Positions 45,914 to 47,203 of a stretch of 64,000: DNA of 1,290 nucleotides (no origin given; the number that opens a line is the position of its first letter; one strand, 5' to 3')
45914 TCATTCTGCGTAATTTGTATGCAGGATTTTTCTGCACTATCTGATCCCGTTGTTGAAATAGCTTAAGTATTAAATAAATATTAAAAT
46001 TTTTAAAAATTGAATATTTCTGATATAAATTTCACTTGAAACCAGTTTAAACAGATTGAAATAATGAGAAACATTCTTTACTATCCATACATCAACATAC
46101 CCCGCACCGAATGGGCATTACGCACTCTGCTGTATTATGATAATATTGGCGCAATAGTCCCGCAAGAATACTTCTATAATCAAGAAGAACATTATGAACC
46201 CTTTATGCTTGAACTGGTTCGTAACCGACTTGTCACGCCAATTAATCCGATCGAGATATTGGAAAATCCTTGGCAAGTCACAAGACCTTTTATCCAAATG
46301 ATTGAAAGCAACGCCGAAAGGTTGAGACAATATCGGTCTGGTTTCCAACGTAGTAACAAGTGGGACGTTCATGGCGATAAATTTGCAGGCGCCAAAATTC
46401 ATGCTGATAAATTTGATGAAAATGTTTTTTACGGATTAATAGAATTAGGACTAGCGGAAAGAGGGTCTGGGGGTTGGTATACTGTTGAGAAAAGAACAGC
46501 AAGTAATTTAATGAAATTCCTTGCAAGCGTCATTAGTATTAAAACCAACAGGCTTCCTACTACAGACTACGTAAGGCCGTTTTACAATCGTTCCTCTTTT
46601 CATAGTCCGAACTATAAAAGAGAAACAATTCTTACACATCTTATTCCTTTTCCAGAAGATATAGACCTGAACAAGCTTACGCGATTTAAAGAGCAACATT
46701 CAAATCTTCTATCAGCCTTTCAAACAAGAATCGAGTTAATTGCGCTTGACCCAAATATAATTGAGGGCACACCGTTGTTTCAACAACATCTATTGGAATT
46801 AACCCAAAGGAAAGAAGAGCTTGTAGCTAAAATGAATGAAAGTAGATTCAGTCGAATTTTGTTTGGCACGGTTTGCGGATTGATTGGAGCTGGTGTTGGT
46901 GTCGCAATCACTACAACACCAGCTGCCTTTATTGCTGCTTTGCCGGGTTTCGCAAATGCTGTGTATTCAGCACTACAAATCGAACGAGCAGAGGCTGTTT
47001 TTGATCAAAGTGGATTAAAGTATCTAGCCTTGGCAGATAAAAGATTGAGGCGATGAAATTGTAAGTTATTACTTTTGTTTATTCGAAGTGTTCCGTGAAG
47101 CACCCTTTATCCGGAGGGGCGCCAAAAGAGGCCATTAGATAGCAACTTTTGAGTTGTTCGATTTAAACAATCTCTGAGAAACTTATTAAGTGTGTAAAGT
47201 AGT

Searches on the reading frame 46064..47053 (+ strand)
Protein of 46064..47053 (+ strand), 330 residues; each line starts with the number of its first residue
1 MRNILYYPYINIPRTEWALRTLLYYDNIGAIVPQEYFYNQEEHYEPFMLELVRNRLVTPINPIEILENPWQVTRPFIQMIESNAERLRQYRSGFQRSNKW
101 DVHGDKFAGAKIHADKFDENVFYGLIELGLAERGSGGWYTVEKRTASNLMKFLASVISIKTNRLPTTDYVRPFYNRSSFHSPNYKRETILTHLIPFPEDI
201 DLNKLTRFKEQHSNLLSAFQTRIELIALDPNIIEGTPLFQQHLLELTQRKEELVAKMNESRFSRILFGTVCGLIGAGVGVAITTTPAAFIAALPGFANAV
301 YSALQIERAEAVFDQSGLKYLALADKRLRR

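Call 4: search_protein_families(library=pfam, proteins=[window:46064-47053:+], max_evalue=1)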
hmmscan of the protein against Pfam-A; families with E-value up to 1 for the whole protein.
window:46064-47053:+ (330 aa): 1 family
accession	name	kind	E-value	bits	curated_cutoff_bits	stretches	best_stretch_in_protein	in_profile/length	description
PF17934.6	TetR_C_26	-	0.14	12.9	25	0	34-92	29-88/109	Tetracyclin repressor-like, C-terminal domain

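Call 5: search_protein_families(library=padloc, proteins=[window:46064-47053:+], max_evalue=1)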
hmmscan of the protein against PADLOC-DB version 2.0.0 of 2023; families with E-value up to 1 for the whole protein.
window:46064-47053:+ (330 aa): 0 families

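Call 6: search_protein_families(library=ncbifam, proteins=[window:46064-47053:+], max_evalue=1)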
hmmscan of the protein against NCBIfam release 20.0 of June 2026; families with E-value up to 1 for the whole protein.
window:46064-47053:+ (330 aa): 0 families

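Call 7: find_homologous_proteins(query=window:46064-47053:+)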
Query window:46064-47053:+ (330 aa): 328 proteins with E <= 0.001 among 2944 candidates; the best 120 are listed.
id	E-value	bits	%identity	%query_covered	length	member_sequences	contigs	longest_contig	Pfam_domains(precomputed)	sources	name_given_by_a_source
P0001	4.6e-220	748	100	100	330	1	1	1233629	-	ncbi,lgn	ncbi:MAG: hypothetical protein U0V74_12310 [Chitinophagales bacterium]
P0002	1.4e-195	667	87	100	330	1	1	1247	-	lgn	-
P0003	6.0e-178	609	81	100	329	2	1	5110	-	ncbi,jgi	jgi:hypothetical protein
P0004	4.6e-177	606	79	100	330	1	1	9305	-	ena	-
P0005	6.2e-176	603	78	100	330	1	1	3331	-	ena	-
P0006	1.8e-174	598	78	100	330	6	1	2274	-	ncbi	-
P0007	1.0e-171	589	78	100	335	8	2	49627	-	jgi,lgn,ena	jgi:hypothetical protein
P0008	3.2e-170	584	77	100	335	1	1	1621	-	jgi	jgi:hypothetical protein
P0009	1.3e-168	579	76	100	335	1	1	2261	-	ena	-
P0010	1.4e-168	578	77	100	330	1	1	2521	-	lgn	-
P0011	2.9e-168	577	75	100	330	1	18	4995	-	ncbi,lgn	-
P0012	4.5e-167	573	75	100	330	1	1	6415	-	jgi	jgi:hypothetical protein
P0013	1.1e-166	572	75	100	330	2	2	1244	-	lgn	-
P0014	1.2e-166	572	75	100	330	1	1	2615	-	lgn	-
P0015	1.1e-165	569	75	100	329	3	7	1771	-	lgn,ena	-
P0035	7.3e-151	520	68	100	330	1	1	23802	-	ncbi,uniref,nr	ncbi:kinase [Maribellus luteus]|uniref:Kinase n=1 Tax=Maribellus luteus TaxID=2305463 RepID=A0A399SM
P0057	9.1e-148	510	68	100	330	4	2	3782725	-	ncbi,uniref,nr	ncbi:kinase [Aestuariibaculum lutulentum]|uniref:Kinase n=1 Tax=Aestuariibaculum lutulentum TaxID=29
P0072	6.5e-145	501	66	100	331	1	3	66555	-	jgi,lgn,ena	jgi:kae1-associated kinase bud32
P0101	4.7e-133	462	63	100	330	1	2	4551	PF19749.5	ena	-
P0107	6.4e-132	458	63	99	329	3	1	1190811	PF19749.5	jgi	jgi:hypothetical protein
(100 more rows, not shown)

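Call 12: search_protein_families(library=pfam, proteins=[P0101, P0107, P0035, P0072], max_evalue=1)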
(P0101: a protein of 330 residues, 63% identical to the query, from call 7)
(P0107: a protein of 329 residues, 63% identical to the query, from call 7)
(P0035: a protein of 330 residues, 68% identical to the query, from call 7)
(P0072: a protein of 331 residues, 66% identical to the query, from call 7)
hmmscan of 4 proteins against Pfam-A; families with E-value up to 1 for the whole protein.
P0101 (330 aa): 4 families
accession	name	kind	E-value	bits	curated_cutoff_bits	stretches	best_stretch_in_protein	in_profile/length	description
PF19749.4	DUF6236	-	0.00035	20.3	26.2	1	137-263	113-251/324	Family of unknown function (DUF6236)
PF01618.21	MotA_ExbB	-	0.027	14.6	22.9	1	266-290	61-87/127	MotA/TolQ/ExbB proton channel family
PF18031.6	UCH_C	-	0.073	13.4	26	1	42-53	27-38/46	Ubiquitin carboxyl-terminal hydrolases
PF03037.21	KMP11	-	0.42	11.9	28.3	0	66-109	32-75/90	Kinetoplastid membrane protein 11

P0107 (329 aa): 2 families
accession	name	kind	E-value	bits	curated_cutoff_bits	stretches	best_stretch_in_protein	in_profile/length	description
PF01618.21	MotA_ExbB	-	0.02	15.1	22.9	1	267-292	62-89/127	MotA/TolQ/ExbB proton channel family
PF19749.4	DUF6236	-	0.022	14.4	26.2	1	137-327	113-322/324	Family of unknown function (DUF6236)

P0035 (330 aa): 3 families
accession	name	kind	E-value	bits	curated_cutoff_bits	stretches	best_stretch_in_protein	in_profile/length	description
PF03862.18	SpoVAC_SpoVAEB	-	0.12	13.1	25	1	262-324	39-100/117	SpoVAC/SpoVAEB sporulation membrane protein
PF19749.4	DUF6236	-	0.17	11.5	26.2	1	186-267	172-255/324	Family of unknown function (DUF6236)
PF01618.21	MotA_ExbB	-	0.22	11.7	22.9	1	266-292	61-89/127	MotA/TolQ/ExbB proton channel family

P0072 (331 aa): 2 families
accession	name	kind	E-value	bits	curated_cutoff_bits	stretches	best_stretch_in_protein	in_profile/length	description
PF19749.4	DUF6236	-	0.037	13.7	26.2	1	190-271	176-259/324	Family of unknown function (DUF6236)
PF23987.1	Phage_holin_10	-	0.11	13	27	1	278-304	22-48/52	Bacteriophage holin Pam3 gp28 family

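Call 14: find_related_loci(query=A1, collection=genome_contigs, flank=6000)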
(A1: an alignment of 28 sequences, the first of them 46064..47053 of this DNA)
Query A1 (330 aa) in genome_contigs; peptide patterns used: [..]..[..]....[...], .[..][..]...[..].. (x = any residue, [..] = any of these).
152 stretches matched a pattern; 78 encode a relative of the query (tblastn E <= 1e-3); 75 distinct loci.
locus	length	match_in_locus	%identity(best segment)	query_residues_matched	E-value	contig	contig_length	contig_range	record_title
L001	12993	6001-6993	70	1-330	2e-158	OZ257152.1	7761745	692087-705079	MAG: Dyadobacter sp. isolate e416601d-a430-49ba-b541-7d06a6a814a1 genome assembly, chromosome: 1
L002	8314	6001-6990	69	1-330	6e-158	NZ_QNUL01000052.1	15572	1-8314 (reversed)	Dyadobacter luteus strain RS19 scaffold52, whole genome shotgun sequence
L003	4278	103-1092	68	1-330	4e-159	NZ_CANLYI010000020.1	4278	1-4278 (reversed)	Uncultured Winogradskyella sp. isolate 3-713-3Z.fasta NODE_20, whole genome shotgun sequence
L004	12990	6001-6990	68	1-330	4e-155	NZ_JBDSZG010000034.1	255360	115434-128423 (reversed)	MAG: Mucilaginibacter sp. isolate cluster1_bin.80 k127_14595400, whole genome shotgun sequence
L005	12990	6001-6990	67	1-330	2e-154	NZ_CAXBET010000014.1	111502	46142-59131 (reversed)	MAG: uncultured Algoriphagus sp. isolate ERR2762100_binner12_Refined_1 ERZ3422088.255, whole genome shotgun sequence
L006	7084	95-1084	67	1-330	4e-154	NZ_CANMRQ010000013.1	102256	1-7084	Uncultured Lacinutrix sp. isolate 2-830.fasta NODE_13, whole genome shotgun sequence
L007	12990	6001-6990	67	1-330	4e-153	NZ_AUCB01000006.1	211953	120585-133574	Arenibacter certesii DSM 19833 G466DRAFT_scaffold00005.5_C, whole genome shotgun sequence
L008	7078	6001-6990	68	1-330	1e-151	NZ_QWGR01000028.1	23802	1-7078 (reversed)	Maribellus luteus strain XSD2 XSD2_scaffold28, whole genome shotgun sequence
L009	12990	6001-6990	65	1-330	9e-151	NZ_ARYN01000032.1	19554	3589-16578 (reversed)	Zunongwangia atlantica 22II14-10F7 contig32, whole genome shotgun sequence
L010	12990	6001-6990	66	1-330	3e-147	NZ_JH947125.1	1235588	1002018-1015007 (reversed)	Pedobacter arcticus A12 Scaffold1, whole genome shotgun sequence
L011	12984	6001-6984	65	1-329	3e-140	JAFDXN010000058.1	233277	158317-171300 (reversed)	MAG: Bacteroidetes bacterium isolate SZAS-26 CK_MAG-111__58__length-233277, whole genome shotgun sequence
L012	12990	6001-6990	59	1-330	2e-136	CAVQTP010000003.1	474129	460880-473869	MAG: uncultured Flavobacteriaceae bacterium isolate MFD03250.bin.2.86 genome assembly, contig: contig_19192, whole genom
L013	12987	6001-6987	66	1-329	5e-150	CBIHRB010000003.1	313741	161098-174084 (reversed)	MAG TPA_asm: uncultured Mucilaginibacter sp. isolate SRR18156193_binner123_Refined_6 genome assembly, contig: ERZ2733685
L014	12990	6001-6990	57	1-330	2e-128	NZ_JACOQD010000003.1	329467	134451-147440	Winogradskyella echinorum strain KCTC 22026 3, whole genome shotgun sequence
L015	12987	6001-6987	56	1-329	5e-127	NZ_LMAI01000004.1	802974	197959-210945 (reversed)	Chryseobacterium aquaticum subsp. greenlandense strain UMB34 Contig04, whole genome shotgun sequence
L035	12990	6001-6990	68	1-330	4e-154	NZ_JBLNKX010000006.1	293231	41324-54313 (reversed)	Flavobacterium sp. LT1R49 L19_6, whole genome shotgun sequence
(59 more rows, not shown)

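Call 27: predict_structure(alignment_id=A1)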
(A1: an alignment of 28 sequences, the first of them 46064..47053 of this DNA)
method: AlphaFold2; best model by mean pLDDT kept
length: 330 residues; sequences in the alignment: 28
mean_pLDDT: 60.7   pTM: 0.58
mean pLDDT of the five models: 60.7, 58.9, 57.6, 54.6, 49.3
residues with pLDDT >= 90: 4; 70-90: 146; 50-70: 66; < 50: 114
segments of 3 or more residues with pLDDT < 50: 93-107, 169-199, 263-330
pLDDT, mean of each block of 10 residues (from residue 1): 70 64 76 86 83 88 84 77 67 41 46 85 85 85 77 76 62 37 32 39 73 74 59 68 70 67 45 29 32 30 34 30 29
secondary structure, 60 per line:
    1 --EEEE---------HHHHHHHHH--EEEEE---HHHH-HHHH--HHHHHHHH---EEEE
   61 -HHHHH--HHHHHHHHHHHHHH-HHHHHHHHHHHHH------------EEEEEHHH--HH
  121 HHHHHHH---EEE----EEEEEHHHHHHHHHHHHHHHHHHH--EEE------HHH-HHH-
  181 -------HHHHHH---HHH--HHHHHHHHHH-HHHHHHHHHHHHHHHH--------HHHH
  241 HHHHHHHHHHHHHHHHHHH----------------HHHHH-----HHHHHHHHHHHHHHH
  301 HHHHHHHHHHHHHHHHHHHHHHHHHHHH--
elements in order: E3-6 H16-24 E27-31 H35-38 H40-43 H46-53 E57-60 H62-66 H69-82 H84-96 E109-113 H119-127 E131-133 E138-142 H143-161 E164-166 H188-193 H202-211 H213-228 H237-259 H276-280 H286-328

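Call 28: search_protein_representatives(alignment_id=A1)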
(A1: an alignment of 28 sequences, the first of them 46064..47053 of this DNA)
Query: 28 sequences, 330 profile positions. Proteins with E-value up to 0.001 (for the whole library): 1477; up to 1e-10: 784; up to 1e-30: 201. The best 150 are listed.
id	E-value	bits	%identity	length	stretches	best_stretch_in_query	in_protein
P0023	2.5e-187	638.2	-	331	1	1-330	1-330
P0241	1.2e-124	432.2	-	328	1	1-330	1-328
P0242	5.2e-120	417.0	-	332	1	1-328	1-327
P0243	5.0e-119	413.8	-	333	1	1-329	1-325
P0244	6.8e-119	413.3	-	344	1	1-330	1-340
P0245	1.2e-113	396.0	-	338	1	1-329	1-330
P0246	7.0e-105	367.3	-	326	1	1-329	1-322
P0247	1.8e-104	366.0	-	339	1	1-329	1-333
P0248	2.0e-102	359.2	-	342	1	3-330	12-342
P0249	1.5e-100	353.0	-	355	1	12-329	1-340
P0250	6.4e-99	347.7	-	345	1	1-328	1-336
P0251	2.3e-95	336.0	-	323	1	12-326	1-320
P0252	1.3e-92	326.9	-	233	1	107-329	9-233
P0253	2.1e-90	319.7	-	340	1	2-328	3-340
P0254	8.8e-89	314.4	-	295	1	43-330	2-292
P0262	1.2e-67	244.9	-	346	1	1-329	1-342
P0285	1.7e-49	185.3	-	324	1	2-328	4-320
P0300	2.4e-44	168.3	-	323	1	2-329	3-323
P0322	4.1e-40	154.4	-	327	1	2-328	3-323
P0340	1.7e-38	149.1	-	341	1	3-328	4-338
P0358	2.2e-36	142.2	-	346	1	4-329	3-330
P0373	4.0e-35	138.0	-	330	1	3-328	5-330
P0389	7.8e-34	133.7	-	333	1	2-328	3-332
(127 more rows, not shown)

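Call 30: search_protein_families(library=pfam, proteins=[P0262, P0285, P0300, P0322, P0340, P0358, P0373, P0389], max_evalue=0.01)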
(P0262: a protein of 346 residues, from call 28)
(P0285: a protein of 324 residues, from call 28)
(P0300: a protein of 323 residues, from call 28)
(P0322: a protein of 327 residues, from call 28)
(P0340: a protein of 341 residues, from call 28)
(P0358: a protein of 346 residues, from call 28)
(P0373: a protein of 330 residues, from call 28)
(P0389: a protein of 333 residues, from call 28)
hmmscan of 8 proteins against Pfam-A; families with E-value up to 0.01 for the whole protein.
P0262 (346 aa): 2 families
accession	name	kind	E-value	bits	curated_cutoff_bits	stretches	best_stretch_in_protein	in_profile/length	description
PF19749.4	DUF6236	-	6.1e-07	29.4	26.2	1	157-307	125-286/324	Family of unknown function (DUF6236)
PF12252.14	SidE_PDE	-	0.00028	20.9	25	1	185-264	149-224/226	SidE phosphodiesterase (PDE) domain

P0285 (324 aa): 1 family
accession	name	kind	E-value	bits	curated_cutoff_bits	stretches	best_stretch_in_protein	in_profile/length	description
PF19749.4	DUF6236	-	3.7e-05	23.5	26.2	1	132-319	115-322/324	Family of unknown function (DUF6236)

P0300 (323 aa): 1 family
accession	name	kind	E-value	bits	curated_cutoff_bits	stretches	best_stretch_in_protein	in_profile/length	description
PF19749.4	DUF6236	-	1.1e-05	25.2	26.2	1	76-260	66-250/324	Family of unknown function (DUF6236)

P0322 (327 aa): 1 family
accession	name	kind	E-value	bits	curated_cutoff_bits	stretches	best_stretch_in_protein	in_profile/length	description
PF19749.4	DUF6236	-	0.0074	15.9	26.2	1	175-220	167-213/324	Family of unknown function (DUF6236)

P0340 (341 aa): 1 family
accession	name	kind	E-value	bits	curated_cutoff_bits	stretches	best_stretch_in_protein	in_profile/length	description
PF19749.4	DUF6236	-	9.7e-09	35.3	26.2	1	193-338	176-323/324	Family of unknown function (DUF6236)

P0358 (346 aa): 1 family
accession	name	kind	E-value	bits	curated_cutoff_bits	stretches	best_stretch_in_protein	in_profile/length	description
PF19749.4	DUF6236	-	0.004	16.8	26.2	1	181-257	173-246/324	Family of unknown function (DUF6236)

P0373 (330 aa): 1 family
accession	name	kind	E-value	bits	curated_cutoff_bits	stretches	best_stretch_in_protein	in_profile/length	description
PF19749.4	DUF6236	-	2.2e-07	30.8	26.2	1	185-314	175-292/324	Family of unknown function (DUF6236)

P0389 (333 aa): 1 family
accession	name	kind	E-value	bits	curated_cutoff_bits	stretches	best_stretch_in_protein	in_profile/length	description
PF19749.4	DUF6236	-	2.1e-05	24.3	26.2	1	132-332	116-323/324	Family of unknown function (DUF6236)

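Call 39: fold_search(model_id=the predicted structure, library=pdb)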
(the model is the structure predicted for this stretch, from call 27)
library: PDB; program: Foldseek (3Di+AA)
matches with E <= 10: 213; with E <= 0.001: 0
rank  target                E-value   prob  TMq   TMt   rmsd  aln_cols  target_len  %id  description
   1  5y8t_B                6.4e-01  0.16  0.14  0.25  17.0       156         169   12  Crystal structure of Bacillus subtilis PadR in complex with p-coumaric acid (released 2017-11-29)
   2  5x11_E                1.1e+00  0.10  0.14  0.22  17.5       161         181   14  Crystal structure of Bacillus subtilis PadR in complex with operator DNA (released 2017-11-22)
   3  5x11_H                1.2e+00  0.11  0.14  0.24  17.8       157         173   11  Crystal structure of Bacillus subtilis PadR in complex with operator DNA (released 2017-11-22)
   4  3j80_T                1.4e+00  0.20  0.10  0.20   6.1        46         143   17  CryoEM structure of 40S-eIF1-eIF1A preinitiation complex (released 2014-11-05)
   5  1xmx                  1.5e+00  0.05  0.12  0.10  19.4       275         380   11  Crystal structure of protein VC1899 from Vibrio cholerae (released 2004-11-16)
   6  9qwr_B                2.0e+00  0.08  0.12  0.20  19.5       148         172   12  MIC60 helical bundle dimer (released 2026-02-25)
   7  7cax_C                2.0e+00  0.06  0.14  0.18  14.8       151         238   12  Crystal structure of bacterial reductase (released 2021-06-16)
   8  3uic_B                2.1e+00  0.08  0.13  0.16   8.8        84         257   11  Crystal Structure of FabI, an Enoyl Reductase from F. tularensis, in complex with a Novel and Potent Inhibitor (released 2012-06-06)
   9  6ybs_d                2.2e+00  0.18  0.10  0.20   4.3        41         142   17  Structure of a human 48S translational initiation complex - head (released 2020-09-16)
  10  7pb1_B                2.2e+00  0.07  0.11  0.18   9.9        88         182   11  Structure of the human heterotetrameric cis-prenyltransferase complex in complex with magnesium, GGPP and IsPP (released 2022-06-01)
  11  6nrp_D                2.4e+00  0.08  0.12  0.16   9.5        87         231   10  Putative short-chain dehydrogenase/reductase (SDR) from Acinetobacter baumannii (released 2019-02-27)
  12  5x11_B                2.4e+00  0.05  0.11  0.18  17.6       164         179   12  Crystal structure of Bacillus subtilis PadR in complex with operator DNA (released 2017-11-22)
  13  2b2c_A                2.5e+00  0.11  0.13  0.15   6.2        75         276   15  Cloning, expression, characterisation and three- dimensional structure determination of the Caenorhabditis elegans spe (released 2005-11-15)
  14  2f2e_A                2.5e+00  0.07  0.12  0.23  13.7       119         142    8  Crystal Structure of PA1607, a Putative Transcription Factor (released 2006-03-14)
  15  5x11_C                2.5e+00  0.04  0.11  0.18  18.0       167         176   12  Crystal structure of Bacillus subtilis PadR in complex with operator DNA (released 2017-11-22)
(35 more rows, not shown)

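Call 40: find_encoding_contigs(protein=P0007, flank=6000, max_places=2)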
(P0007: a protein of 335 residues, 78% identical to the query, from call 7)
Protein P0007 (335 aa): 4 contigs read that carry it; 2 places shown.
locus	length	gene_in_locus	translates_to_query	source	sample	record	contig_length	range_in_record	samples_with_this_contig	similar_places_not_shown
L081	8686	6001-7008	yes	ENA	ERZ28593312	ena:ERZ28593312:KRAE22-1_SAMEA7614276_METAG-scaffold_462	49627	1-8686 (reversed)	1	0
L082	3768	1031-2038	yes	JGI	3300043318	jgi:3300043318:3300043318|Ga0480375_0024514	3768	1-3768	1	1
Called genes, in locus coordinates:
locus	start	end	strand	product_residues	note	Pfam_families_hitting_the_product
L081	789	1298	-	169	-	PF07603:Lcl_C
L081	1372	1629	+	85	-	PF08327:AHSA1 (faint)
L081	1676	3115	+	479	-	PF13460:NAD_binding_10 (weak), PF11066:DUF2867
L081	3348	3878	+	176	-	-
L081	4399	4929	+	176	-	-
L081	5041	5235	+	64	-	PF11066:DUF2867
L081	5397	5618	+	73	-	-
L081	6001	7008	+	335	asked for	-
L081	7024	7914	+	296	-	-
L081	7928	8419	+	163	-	-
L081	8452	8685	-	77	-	?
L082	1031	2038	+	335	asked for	-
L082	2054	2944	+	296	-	-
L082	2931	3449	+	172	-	-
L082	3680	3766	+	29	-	?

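Call 41: find_encoding_contigs(protein=P0004, flank=6000, max_places=2)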
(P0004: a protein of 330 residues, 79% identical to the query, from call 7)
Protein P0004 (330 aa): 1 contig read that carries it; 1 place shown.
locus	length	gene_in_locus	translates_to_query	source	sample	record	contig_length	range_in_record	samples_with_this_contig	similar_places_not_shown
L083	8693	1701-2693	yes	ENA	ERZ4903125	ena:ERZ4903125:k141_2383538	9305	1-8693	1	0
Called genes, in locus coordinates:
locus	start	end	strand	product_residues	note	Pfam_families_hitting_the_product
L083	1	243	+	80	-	?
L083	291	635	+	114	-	-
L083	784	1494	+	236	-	PF18728:HEPN_AbiV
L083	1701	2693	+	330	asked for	-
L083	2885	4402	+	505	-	PF00135:COesterase, PF20434:BD-FAE, PF07859:Abhydrolase_3, PF00801:PKD, PF18911:PKD_4, PF18962:Por_Secre_tail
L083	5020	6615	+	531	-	PF07676:PD40 (weak)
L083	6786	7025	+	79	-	PF00830:Ribosomal_L28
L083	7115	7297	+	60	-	PF00471:Ribosomal_L33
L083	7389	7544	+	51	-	PF14128:DUF4295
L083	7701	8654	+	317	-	PF13401:AAA_22 (faint), PF02881:SRP54_N, PF06414:Zeta_toxin (faint), PF00448:SRP54, PF13604:AAA_30 (weak)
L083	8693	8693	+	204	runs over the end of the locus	?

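Call 51: search_solved_structures(query=A1, max_evalue=1)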
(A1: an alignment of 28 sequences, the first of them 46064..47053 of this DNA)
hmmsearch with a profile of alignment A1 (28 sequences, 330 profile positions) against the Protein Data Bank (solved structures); distinct sequences matched with E-value up to 1: 10.
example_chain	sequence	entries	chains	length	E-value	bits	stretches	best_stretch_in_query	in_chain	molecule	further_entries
2vz4_A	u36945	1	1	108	0.022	17.2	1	18-74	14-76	HTH-TYPE TRANSCRIPTIONAL ACTIVATOR TIPA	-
8szz_0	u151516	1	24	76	0.097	15.1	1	204-264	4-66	O32-ZL4 Component A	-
5j10_A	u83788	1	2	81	0.17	14.3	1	201-263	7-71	peptide design 2L4HC2_24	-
1t3n_A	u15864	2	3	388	0.2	14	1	201-255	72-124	polymerase (DNA directed) iota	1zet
3h40_A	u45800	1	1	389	0.2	14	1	201-255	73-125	DNA polymerase iota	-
2alz_A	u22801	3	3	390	0.2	14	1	201-255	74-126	DNA polymerase iota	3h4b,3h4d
2dpi_A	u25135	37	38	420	0.23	13.9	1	201-255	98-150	DNA polymerase iota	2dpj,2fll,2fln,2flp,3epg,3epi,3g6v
9drc_A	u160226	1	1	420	0.24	13.8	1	201-255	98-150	DNA polymerase iota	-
5kt6_A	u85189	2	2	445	0.25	13.7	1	201-255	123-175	DNA polymerase iota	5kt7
5kt4_A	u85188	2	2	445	0.26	13.7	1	201-255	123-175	DNA polymerase iota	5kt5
